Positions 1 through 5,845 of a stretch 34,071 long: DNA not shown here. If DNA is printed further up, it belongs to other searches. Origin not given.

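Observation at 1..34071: Colinear FAAL/ACAD-primed PKS-NRPS lipopeptide-type assembly line that I cannot assign to a known pathway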

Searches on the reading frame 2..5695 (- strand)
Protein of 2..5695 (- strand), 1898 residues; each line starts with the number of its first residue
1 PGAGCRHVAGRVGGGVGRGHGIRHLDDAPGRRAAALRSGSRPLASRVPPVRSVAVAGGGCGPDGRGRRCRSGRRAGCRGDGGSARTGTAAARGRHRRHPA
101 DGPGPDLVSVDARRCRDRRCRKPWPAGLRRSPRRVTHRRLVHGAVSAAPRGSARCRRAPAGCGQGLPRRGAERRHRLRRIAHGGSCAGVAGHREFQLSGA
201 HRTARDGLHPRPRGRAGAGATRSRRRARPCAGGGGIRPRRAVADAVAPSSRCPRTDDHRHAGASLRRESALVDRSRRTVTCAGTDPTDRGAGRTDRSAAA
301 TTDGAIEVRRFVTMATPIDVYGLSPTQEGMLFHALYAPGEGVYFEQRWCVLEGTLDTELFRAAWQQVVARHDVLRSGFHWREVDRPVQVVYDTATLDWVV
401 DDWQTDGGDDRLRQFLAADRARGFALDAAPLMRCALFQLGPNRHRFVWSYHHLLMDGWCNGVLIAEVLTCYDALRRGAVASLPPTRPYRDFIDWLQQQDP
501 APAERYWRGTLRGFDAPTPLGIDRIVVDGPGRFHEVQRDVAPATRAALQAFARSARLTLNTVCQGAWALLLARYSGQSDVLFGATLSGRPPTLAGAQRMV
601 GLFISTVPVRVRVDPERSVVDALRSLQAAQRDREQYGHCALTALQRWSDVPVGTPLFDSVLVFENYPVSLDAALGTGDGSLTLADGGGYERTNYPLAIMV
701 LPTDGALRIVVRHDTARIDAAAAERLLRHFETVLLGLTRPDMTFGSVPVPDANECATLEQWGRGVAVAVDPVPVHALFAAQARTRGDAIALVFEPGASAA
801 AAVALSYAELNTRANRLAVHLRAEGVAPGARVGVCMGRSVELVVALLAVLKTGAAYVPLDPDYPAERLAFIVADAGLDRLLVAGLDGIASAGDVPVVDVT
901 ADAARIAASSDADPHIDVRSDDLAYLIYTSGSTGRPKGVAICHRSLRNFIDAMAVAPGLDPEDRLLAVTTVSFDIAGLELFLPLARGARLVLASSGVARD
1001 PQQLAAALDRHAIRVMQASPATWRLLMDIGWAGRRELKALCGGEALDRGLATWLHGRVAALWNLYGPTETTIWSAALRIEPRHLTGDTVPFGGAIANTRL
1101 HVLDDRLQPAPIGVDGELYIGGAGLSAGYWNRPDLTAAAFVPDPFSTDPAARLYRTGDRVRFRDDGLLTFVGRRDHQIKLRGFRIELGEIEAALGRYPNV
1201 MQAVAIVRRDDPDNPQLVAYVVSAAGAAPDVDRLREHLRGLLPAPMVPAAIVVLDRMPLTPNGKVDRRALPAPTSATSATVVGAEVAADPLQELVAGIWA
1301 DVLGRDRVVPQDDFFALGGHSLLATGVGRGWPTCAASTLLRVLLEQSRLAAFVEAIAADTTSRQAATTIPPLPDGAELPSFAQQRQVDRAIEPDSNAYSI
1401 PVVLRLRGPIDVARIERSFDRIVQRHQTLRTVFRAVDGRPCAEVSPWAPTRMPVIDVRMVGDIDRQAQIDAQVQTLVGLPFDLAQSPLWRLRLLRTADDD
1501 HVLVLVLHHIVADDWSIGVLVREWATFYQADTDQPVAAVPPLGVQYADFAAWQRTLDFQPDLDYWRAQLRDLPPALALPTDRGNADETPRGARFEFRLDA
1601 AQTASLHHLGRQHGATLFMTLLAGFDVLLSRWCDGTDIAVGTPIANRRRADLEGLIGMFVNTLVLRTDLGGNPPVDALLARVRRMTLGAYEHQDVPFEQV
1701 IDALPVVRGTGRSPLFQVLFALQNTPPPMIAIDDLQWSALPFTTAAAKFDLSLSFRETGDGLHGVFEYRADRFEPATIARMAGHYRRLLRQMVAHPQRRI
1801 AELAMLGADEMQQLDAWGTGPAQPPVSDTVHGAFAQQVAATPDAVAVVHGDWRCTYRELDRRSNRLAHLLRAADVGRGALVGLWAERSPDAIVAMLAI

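Call 6: search_protein_families(library=pfam, proteins=[window:2-5695:-], max_evalue=0.00001)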
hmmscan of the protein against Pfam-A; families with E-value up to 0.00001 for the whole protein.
window:2-5695:- (1898 aa): 3 families
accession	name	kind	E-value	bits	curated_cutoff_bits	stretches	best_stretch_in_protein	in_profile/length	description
PF00668.25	Condensation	-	6.2e-183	609.1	30.6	2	1387-1814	16-455/456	Condensation domain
PF00501.34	AMP-binding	-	1.5e-98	330.5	29.9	2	778-1130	1-384/384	AMP-binding enzyme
PF13193.12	AMP-binding_C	-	4.5e-11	43.9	24.5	1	1189-1264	1-76/76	AMP-binding enzyme C-terminal domain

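Call 39: find_homologous_proteins(query=window:2-4756:-, max_evalue=1e-50)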
Query window:2-4756:- (1585 aa): 4064 proteins with E <= 1e-50 among 8000 candidates; the best 120 are listed.
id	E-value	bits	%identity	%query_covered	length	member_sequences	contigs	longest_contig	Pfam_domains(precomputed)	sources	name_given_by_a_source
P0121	0.0e+0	3582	100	100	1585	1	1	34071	PF00668.26,PF00550.32,PF00501.35,PF13193.13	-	-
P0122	0.0e+0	2096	42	100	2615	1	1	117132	PF00668.26,PF00550.32,PF00501.35,PF13193.13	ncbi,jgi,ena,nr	ncbi:MAG: amino acid adenylation domain-containing protein [Aphanothece sp. CMT-3BRIN-NPC111]|jgi:am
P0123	0.0e+0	2052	43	100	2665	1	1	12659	PF00668.26,PF00550.32,PF00501.35,PF13193.13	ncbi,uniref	ncbi:amino acid adenylation domain-containing protein, partial [Phormidium sp. LEGE 05292]|uniref:no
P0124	0.0e+0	2038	44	100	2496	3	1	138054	PF00668.26,PF00550.32,PF00501.35,PF13193.13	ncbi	ncbi:MAG TPA: amino acid adenylation domain-containing protein, partial [Pyrinomonadaceae bacterium]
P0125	0.0e+0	1994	49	100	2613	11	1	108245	PF00668.26,PF00550.32,PF00501.35,PF13193.13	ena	-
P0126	0.0e+0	1994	49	100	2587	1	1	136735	PF00668.26,PF00550.32,PF00501.35,PF13193.13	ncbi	ncbi:MAG: amino acid adenylation domain-containing protein [Cyanobacteria bacterium P01_D01_bin.156]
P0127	0.0e+0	1981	42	100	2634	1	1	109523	PF00668.26,PF00550.32,PF00501.35,PF13193.13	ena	-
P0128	0.0e+0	1967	43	100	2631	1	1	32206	PF00668.26,PF00550.32,PF00501.35,PF13193.13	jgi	jgi:amino acid adenylation domain-containing protein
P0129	0.0e+0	1959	40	100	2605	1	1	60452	PF00668.26,PF00550.32,PF00501.35,PF13193.13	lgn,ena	-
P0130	0.0e+0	1957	42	100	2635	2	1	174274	PF00668.26,PF00550.32,PF00501.35,PF13193.13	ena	-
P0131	0.0e+0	1953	41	99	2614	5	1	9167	PF00668.26,PF16911.11,PF00550.32,PF00501.35,PF13193.13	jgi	jgi:amino acid adenylation domain-containing protein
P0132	0.0e+0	1941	43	100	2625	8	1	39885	PF00668.26,PF00550.32,PF00501.35,PF13193.13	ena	-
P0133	0.0e+0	1920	49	100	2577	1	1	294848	PF00668.26,PF00550.32,PF00501.35,PF13193.13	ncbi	ncbi:MAG: amino acid adenylation domain-containing protein [Cyanobacteria bacterium P01_B01_bin.77]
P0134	0.0e+0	1919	42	100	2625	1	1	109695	PF00668.26,PF16911.11,PF00550.32,PF00501.35,PF13193.13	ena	-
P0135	0.0e+0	1918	43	100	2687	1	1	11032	PF00668.26,PF00550.32,PF00501.35,PF13193.13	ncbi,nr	ncbi:MAG: amino acid adenylation domain-containing protein, partial [bacterium]|nr:amino acid adenyl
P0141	0.0e+0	1904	49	100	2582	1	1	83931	PF00668.26,PF00550.32,PF00501.35,PF13193.13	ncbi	-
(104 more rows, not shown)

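Call 40: find_encoding_contigs(protein=P0126, flank=10000, max_places=1)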
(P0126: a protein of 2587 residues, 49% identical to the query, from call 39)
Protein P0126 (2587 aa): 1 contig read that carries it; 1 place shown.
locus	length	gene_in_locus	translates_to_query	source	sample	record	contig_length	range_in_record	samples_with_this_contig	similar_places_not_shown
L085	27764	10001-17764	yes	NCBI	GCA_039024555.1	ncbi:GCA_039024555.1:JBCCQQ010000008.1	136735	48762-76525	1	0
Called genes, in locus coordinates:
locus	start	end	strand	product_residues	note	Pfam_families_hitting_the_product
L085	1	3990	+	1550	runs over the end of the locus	PF00109:ketoacyl-synt, PF02801:Ketoacyl-synt_C, PF16197:KAsynt_C_assoc, PF22336:RhiE-like_linker, PF22621:CurL-like_PKS_C, PF00698:Acyl_transf_1, PF21394:Beta-ketacyl_N, PF08659:KR, +1 more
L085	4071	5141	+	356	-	PF00296:Bac_luciferase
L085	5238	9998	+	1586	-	PF00668:Condensation, PF00501:AMP-binding, PF13193:AMP-binding_C, PF00550:PP-binding, PF00668:Condensation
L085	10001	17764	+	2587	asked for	PF00668:Condensation, PF00501:AMP-binding, PF13193:AMP-binding_C, PF00550:PP-binding, PF00668:Condensation, PF00501:AMP-binding, PF13193:AMP-binding_C, PF00550:PP-binding, +1 more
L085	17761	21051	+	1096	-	PF00668:Condensation, PF00501:AMP-binding, PF13193:AMP-binding_C, PF00550:PP-binding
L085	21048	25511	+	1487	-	PF00109:ketoacyl-synt, PF02801:Ketoacyl-synt_C, PF16197:KAsynt_C_assoc, PF22336:RhiE-like_linker, PF22621:CurL-like_PKS_C, PF00698:Acyl_transf_1, PF21394:Beta-ketacyl_N, PF08659:KR, +2 more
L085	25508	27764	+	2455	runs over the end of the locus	PF00668:Condensation, PF00501:AMP-binding, PF13193:AMP-binding_C, PF00550:PP-binding, PF00668:Condensation, PF00501:AMP-binding, PF00881:Nitroreductase, PF00550:PP-binding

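Call 41: find_encoding_contigs(protein=P0133, flank=10000, max_places=1)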
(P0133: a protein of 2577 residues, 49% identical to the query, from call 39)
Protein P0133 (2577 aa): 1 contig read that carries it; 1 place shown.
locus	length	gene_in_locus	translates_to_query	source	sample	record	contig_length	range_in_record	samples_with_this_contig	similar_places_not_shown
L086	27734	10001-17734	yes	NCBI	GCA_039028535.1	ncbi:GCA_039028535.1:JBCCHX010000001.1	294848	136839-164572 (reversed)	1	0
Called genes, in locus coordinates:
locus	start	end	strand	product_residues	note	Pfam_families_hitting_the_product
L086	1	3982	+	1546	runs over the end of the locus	PF00109:ketoacyl-synt, PF02801:Ketoacyl-synt_C, PF16197:KAsynt_C_assoc, PF22336:RhiE-like_linker, PF22621:CurL-like_PKS_C, PF00698:Acyl_transf_1, PF08659:KR, PF00550:PP-binding, +1 more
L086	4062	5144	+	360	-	PF00296:Bac_luciferase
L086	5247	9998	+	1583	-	PF00668:Condensation, PF00501:AMP-binding, PF13193:AMP-binding_C, PF00550:PP-binding, PF00668:Condensation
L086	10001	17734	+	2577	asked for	PF00668:Condensation, PF00501:AMP-binding, PF13193:AMP-binding_C, PF00550:PP-binding, PF00668:Condensation, PF00501:AMP-binding, PF13193:AMP-binding_C, PF00550:PP-binding, +1 more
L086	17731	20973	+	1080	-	PF00668:Condensation, PF00501:AMP-binding, PF13193:AMP-binding_C (weak), PF00550:PP-binding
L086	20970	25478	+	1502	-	PF00109:ketoacyl-synt, PF02801:Ketoacyl-synt_C, PF16197:KAsynt_C_assoc, PF22336:RhiE-like_linker, PF22621:CurL-like_PKS_C, PF00698:Acyl_transf_1, PF21394:Beta-ketacyl_N, PF08659:KR, +1 more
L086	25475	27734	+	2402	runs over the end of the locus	PF00668:Condensation, PF00501:AMP-binding, PF13193:AMP-binding_C (weak), PF00550:PP-binding, PF00668:Condensation, PF00501:AMP-binding, PF00881:Nitroreductase, PF00550:PP-binding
